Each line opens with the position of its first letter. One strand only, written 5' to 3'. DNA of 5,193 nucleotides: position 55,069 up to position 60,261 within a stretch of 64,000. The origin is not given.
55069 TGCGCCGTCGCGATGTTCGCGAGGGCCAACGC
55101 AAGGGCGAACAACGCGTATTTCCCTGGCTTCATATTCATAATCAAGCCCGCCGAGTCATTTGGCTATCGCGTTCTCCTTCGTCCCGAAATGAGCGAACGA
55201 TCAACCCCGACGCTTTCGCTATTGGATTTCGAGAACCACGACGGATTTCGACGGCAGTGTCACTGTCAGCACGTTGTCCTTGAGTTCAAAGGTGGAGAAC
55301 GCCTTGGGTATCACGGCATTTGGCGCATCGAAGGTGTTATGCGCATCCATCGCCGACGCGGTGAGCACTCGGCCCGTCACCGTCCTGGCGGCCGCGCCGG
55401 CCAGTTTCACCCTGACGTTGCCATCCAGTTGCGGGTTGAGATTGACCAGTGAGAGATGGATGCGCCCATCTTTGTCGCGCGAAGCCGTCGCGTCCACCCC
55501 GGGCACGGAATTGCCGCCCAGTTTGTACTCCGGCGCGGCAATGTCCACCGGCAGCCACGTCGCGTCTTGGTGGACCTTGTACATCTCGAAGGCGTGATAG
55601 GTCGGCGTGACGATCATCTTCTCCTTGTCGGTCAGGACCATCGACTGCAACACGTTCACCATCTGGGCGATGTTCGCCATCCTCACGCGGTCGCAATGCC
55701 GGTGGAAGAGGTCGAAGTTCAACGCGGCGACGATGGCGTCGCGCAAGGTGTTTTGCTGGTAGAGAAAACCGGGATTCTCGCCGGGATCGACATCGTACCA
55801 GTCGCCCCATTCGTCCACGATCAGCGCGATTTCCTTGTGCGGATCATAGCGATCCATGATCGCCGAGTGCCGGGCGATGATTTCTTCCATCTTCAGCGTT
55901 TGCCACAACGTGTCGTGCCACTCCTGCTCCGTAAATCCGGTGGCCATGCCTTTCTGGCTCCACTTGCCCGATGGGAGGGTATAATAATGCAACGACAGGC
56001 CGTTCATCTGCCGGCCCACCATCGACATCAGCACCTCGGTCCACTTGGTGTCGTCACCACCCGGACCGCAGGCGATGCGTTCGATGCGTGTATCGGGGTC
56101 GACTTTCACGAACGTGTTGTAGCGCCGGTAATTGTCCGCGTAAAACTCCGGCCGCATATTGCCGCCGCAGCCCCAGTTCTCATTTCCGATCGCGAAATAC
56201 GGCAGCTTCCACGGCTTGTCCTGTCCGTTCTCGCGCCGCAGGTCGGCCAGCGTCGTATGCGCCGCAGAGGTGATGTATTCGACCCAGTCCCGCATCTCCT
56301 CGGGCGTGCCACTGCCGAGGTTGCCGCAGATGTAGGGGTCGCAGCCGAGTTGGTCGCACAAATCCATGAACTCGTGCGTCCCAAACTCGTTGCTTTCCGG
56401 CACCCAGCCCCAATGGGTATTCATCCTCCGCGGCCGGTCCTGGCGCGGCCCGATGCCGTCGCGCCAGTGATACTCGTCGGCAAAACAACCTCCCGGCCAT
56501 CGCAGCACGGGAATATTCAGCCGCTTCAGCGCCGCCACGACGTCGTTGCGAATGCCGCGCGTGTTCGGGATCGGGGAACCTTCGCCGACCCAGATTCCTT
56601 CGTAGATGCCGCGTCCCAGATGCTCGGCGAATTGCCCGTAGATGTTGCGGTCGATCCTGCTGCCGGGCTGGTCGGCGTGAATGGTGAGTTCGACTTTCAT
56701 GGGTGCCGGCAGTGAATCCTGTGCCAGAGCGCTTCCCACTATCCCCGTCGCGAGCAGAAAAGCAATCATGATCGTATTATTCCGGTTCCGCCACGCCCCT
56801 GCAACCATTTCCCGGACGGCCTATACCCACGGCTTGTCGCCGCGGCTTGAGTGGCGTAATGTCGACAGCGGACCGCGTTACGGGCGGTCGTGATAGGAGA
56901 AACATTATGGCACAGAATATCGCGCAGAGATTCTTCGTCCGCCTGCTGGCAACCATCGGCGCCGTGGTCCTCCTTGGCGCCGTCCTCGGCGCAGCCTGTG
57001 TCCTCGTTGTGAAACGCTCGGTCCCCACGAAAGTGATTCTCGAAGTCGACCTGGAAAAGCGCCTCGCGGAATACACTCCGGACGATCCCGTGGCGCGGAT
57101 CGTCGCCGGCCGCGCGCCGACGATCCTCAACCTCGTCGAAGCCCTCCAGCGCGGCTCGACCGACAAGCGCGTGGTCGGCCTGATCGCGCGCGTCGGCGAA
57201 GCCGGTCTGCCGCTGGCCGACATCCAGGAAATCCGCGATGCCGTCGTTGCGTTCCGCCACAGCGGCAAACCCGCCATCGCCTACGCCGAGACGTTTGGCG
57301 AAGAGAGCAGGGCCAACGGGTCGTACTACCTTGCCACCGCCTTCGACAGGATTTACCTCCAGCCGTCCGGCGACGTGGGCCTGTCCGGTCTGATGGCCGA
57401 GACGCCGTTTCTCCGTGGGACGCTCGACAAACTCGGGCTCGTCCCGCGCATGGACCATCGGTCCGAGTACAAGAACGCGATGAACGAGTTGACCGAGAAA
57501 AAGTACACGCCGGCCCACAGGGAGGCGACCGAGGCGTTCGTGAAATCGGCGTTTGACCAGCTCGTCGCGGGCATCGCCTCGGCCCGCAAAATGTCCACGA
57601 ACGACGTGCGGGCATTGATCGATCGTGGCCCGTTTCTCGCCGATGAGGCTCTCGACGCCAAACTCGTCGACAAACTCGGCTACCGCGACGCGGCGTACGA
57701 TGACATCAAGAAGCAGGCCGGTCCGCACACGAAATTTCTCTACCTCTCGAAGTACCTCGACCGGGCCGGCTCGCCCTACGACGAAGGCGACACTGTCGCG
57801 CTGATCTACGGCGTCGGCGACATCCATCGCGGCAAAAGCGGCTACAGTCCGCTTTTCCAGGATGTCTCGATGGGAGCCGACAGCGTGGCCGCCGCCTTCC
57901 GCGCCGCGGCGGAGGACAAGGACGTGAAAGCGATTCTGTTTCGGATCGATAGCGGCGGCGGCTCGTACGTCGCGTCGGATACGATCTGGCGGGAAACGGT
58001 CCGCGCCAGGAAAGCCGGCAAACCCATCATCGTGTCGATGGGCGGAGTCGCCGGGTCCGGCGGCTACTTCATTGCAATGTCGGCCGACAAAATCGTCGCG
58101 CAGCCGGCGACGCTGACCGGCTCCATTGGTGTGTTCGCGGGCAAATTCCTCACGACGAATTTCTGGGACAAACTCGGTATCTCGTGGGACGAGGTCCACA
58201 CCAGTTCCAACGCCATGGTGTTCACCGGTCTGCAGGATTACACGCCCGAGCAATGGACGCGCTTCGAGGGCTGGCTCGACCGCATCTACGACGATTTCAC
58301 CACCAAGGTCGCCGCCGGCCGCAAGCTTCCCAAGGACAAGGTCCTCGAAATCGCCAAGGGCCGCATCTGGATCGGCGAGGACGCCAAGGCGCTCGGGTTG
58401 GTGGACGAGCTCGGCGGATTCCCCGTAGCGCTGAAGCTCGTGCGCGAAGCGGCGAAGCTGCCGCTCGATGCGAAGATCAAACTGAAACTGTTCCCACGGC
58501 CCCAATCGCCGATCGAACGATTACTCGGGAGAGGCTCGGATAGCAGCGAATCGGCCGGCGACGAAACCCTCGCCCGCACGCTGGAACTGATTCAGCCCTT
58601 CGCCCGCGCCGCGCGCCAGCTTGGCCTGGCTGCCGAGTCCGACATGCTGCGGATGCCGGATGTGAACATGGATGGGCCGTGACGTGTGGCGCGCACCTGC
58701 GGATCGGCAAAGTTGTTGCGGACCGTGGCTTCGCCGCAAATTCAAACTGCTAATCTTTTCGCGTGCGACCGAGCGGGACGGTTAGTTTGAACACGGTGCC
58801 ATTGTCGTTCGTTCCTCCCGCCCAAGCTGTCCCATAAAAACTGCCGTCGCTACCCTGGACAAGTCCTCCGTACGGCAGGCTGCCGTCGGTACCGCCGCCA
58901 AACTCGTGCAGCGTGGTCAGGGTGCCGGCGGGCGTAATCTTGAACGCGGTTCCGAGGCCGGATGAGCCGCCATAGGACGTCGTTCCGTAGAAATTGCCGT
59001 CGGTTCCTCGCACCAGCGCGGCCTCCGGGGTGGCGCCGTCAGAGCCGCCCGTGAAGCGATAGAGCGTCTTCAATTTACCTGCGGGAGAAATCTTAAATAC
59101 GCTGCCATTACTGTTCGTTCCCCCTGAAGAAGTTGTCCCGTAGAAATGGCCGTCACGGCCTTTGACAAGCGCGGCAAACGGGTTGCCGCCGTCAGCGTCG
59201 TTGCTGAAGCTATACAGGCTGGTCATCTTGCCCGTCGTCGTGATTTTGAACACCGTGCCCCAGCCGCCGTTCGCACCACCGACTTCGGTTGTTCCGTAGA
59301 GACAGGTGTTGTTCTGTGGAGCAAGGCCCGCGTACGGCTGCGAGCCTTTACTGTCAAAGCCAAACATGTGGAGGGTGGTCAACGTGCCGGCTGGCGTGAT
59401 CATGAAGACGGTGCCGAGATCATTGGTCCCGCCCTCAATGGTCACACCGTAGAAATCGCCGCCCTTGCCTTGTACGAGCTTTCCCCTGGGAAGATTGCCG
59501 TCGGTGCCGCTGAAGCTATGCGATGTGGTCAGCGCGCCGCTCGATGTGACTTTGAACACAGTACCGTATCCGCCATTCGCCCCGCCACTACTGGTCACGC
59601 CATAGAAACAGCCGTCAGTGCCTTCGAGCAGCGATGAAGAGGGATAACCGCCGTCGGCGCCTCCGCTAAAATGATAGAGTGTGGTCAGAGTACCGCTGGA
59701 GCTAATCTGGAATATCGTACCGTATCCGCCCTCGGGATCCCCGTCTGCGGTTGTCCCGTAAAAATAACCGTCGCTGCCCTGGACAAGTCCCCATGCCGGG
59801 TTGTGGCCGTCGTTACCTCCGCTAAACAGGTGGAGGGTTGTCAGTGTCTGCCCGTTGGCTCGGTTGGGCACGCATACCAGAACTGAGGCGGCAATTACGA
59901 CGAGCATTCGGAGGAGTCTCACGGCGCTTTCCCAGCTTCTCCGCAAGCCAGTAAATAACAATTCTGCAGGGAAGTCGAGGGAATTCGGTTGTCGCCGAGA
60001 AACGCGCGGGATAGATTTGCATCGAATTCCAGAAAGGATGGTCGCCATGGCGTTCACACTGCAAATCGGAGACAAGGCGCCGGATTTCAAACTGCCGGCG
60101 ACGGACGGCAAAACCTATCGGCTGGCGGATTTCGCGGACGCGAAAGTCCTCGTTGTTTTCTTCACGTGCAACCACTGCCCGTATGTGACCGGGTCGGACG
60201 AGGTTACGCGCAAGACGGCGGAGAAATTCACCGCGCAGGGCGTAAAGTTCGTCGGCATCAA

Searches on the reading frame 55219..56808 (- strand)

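Call 11: search_protein_families(library=pfam, proteins=[window:55219-56808:-], max_evalue=0.001)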
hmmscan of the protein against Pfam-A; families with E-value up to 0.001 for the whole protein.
window:55219-56808:- (529 aa): 2 families
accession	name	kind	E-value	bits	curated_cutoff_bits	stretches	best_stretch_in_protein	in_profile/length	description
PF06964.18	Alpha-L-AF_C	-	3.3e-53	180.7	27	1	332-522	1-165/165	Alpha-L-arabinofuranosidase C-terminal domain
PF22848.2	ASD1_dom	-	9e-07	29.1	22.2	0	101-160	10-73/239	Alpha-L-arabinofuranosidase 1 domain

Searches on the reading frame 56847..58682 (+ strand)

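Call 40: search_protein_families(library=pfam, proteins=[window:56847-58682:+], max_evalue=0.0001)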
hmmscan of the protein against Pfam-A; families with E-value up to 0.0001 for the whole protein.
window:56847-58682:+ (611 aa): 2 families
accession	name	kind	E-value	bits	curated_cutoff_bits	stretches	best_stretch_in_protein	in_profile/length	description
PF01343.23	Peptidase_S49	-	1.3e-76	256.2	24.9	2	387-538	2-153/154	Peptidase family S49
PF25145.1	NfeD1b_N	-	7.1e-06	26.2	40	0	353-430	24-98/189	NfeD1b, N-terminal domain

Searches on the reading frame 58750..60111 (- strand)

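Call 40: search_protein_families(library=pfam, proteins=[window:58750-60111:-], max_evalue=0.0001)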
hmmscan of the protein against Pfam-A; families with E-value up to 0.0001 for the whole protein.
window:58750-60111:- (453 aa): 0 families

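Call 77: search_protein_families(library=pfam, proteins=[window:58750-60111:-], max_evalue=5)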
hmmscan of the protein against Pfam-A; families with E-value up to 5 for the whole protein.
window:58750-60111:- (453 aa): 1 family
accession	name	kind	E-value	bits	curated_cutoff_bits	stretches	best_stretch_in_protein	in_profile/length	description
PF10803.13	GerPB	-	0.57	10.7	30.5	1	332-364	18-52/52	Spore germination GerPB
